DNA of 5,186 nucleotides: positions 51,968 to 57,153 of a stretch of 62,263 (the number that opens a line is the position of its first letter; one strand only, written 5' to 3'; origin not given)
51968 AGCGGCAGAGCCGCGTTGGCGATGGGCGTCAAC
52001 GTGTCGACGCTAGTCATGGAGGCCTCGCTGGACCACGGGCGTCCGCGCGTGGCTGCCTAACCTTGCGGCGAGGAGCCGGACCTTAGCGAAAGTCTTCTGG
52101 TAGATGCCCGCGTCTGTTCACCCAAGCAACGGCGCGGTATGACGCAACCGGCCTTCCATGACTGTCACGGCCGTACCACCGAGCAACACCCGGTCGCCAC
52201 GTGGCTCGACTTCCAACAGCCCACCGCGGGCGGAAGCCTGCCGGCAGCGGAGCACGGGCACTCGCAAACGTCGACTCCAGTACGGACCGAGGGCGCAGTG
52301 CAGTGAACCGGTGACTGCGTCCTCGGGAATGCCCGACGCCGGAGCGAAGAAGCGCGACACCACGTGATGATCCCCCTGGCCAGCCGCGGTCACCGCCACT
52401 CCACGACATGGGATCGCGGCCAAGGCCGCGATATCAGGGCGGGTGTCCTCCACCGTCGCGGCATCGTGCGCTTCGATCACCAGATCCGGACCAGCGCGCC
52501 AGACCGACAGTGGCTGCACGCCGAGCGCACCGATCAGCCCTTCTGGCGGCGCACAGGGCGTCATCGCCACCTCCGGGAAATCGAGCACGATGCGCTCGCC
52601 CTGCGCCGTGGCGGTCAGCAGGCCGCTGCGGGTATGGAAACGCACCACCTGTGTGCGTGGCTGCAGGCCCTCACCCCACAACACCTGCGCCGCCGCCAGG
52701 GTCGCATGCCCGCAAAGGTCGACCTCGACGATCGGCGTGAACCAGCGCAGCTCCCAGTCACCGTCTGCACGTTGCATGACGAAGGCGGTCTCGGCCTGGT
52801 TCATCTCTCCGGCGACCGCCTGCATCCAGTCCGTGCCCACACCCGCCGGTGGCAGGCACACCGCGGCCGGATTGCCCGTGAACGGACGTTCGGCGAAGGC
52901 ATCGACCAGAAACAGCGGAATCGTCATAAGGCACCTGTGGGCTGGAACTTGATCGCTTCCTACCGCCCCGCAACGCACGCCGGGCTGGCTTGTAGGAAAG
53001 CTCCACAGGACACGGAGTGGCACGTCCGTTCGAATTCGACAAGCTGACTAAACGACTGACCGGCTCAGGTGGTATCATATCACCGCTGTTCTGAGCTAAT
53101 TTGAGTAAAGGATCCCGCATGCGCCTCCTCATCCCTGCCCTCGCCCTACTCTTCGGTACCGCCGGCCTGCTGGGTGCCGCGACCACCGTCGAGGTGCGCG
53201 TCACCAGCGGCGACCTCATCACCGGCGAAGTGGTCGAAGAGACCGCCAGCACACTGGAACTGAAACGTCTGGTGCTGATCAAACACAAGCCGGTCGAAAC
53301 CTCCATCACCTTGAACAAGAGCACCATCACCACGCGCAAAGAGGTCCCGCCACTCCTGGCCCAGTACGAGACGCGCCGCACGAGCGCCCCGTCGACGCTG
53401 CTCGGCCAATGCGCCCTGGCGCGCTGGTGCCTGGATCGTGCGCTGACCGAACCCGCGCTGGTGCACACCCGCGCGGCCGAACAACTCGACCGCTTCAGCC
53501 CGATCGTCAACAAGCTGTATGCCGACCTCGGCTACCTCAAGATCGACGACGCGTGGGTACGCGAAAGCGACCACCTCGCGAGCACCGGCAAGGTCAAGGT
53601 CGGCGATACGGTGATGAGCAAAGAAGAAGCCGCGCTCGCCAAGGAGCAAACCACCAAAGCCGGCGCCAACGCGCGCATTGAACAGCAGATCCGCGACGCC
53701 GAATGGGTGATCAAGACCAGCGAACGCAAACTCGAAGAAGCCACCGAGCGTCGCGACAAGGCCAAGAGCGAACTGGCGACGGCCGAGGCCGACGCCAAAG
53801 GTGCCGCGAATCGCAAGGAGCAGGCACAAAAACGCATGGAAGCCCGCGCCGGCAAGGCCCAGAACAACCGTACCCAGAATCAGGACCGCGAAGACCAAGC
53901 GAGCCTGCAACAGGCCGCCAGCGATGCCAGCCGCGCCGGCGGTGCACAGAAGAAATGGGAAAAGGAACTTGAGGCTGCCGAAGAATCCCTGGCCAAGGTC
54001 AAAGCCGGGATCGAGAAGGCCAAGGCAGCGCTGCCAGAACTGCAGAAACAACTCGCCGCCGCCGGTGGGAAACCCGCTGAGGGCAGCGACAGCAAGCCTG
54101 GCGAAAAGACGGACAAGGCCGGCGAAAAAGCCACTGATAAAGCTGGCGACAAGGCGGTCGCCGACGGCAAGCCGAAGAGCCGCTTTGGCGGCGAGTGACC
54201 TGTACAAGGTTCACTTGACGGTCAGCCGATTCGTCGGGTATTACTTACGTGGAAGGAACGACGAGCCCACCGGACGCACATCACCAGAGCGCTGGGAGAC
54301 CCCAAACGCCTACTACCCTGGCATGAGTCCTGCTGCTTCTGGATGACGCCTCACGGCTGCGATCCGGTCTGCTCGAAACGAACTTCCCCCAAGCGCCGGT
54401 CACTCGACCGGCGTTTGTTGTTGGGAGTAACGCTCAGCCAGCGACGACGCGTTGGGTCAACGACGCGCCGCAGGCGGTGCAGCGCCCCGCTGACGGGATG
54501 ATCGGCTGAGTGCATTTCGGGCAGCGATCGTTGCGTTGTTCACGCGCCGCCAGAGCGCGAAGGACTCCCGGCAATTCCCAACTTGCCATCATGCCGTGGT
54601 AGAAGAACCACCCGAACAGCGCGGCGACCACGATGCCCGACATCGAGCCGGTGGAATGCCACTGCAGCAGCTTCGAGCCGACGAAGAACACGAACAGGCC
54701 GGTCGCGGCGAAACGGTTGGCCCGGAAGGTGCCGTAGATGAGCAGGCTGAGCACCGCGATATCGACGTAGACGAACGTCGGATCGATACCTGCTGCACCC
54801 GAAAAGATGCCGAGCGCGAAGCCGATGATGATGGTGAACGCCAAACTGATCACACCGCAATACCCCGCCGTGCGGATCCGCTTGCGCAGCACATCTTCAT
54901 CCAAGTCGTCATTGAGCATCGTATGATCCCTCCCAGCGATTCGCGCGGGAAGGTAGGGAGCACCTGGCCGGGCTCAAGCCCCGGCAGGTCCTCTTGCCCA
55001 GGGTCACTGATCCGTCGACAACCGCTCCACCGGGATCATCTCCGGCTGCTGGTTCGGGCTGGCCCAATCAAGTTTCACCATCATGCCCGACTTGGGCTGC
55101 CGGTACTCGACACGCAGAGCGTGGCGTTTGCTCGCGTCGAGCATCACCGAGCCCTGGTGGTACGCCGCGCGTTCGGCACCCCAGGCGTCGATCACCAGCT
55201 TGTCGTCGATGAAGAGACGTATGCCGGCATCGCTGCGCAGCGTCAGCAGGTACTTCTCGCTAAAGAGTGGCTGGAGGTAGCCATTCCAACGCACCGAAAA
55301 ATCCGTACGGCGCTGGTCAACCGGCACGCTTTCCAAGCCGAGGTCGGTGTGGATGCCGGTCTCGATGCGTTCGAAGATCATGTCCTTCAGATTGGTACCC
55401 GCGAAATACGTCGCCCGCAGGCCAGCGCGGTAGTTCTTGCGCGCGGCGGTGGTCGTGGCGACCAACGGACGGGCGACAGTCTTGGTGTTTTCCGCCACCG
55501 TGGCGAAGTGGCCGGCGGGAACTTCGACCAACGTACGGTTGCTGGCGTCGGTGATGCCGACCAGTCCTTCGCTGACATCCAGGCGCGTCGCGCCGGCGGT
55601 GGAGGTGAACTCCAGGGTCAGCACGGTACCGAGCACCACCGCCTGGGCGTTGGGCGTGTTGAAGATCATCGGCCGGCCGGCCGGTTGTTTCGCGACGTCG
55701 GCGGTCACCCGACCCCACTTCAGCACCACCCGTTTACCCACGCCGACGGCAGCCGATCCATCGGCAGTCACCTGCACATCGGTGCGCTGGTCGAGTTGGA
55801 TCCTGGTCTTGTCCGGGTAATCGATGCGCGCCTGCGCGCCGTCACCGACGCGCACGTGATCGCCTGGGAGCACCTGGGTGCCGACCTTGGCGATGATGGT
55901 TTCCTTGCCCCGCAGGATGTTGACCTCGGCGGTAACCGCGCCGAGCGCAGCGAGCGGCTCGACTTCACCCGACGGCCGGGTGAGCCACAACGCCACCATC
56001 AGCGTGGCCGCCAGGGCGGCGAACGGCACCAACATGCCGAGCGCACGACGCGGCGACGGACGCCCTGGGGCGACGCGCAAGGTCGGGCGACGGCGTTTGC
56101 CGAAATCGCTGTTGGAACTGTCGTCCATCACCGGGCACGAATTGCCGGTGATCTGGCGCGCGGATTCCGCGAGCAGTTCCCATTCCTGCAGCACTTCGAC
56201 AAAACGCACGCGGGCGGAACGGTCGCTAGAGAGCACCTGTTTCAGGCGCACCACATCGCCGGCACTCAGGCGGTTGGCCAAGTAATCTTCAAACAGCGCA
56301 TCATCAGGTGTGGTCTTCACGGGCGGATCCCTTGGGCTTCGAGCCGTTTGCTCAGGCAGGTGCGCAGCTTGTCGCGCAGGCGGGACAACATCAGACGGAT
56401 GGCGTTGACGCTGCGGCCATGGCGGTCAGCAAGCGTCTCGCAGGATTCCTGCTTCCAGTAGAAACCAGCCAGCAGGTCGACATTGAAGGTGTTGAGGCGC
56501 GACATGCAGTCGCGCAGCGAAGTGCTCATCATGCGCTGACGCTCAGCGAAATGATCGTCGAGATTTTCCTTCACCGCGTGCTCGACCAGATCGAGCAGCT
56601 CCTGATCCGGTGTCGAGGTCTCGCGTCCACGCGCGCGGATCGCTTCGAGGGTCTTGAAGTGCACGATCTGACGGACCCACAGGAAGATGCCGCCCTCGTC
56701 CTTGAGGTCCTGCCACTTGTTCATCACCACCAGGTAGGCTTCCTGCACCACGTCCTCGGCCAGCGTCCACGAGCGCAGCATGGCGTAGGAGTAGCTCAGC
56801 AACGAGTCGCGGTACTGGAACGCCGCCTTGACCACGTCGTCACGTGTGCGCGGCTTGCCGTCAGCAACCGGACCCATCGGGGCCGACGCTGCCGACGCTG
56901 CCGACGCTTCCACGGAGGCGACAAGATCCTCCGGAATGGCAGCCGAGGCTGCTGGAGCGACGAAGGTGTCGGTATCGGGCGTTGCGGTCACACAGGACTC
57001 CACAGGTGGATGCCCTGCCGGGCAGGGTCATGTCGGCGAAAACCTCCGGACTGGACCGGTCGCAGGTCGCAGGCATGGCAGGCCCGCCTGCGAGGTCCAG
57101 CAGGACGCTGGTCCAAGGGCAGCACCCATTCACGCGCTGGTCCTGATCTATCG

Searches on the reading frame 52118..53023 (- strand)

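Call 68: search_protein_families(library=pfam, proteins=[window:52118-53023:-], max_evalue=0.00001)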
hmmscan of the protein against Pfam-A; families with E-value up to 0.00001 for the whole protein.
window:52118-53023:- (301 aa): 1 family
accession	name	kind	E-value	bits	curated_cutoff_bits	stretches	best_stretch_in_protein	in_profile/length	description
PF02567.21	PhzC-PhzF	-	4.9e-59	200.6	27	1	40-291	1-281/281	Phenazine biosynthesis-like protein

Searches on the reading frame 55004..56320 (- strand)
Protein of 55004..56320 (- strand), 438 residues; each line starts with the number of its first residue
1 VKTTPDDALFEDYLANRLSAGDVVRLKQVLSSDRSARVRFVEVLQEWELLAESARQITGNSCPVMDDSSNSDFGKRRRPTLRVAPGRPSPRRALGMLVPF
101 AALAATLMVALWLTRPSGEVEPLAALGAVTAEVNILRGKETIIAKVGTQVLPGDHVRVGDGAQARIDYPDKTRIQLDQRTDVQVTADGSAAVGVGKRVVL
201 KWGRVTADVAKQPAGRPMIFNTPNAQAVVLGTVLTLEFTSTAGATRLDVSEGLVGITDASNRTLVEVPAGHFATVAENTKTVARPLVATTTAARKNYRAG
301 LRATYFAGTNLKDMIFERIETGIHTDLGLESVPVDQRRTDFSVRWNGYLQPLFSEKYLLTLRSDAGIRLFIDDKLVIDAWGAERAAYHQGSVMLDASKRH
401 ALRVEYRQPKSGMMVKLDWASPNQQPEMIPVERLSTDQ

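Call 68: search_protein_families(library=pfam, proteins=[window:55004-56320:-], max_evalue=0.00001)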
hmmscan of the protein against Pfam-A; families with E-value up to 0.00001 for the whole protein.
window:55004-56320:- (438 aa): 2 families
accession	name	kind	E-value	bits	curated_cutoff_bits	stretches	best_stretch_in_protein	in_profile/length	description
PF07691.17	PA14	-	1.8e-18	67.2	24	1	299-430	3-144/147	PA14 domain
PF04773.18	FecR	-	2.3e-12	47.6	24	1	154-254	1-96/97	FecR protein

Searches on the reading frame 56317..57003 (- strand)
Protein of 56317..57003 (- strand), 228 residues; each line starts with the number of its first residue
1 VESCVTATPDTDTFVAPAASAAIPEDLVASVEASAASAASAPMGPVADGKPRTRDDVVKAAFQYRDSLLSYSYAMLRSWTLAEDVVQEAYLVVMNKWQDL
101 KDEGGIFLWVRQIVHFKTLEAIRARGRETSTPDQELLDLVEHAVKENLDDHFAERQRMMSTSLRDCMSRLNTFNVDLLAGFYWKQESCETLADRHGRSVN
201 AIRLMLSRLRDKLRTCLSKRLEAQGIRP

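Call 68: search_protein_families(library=pfam, proteins=[window:56317-57003:-], max_evalue=0.00001)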
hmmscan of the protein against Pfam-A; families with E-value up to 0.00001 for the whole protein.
window:56317-57003:- (228 aa): 1 family
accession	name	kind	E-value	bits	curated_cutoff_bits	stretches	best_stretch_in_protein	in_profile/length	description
PF04542.20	Sigma70_r2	-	5.7e-07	29.7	24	1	63-127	4-70/71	Sigma-70 region 2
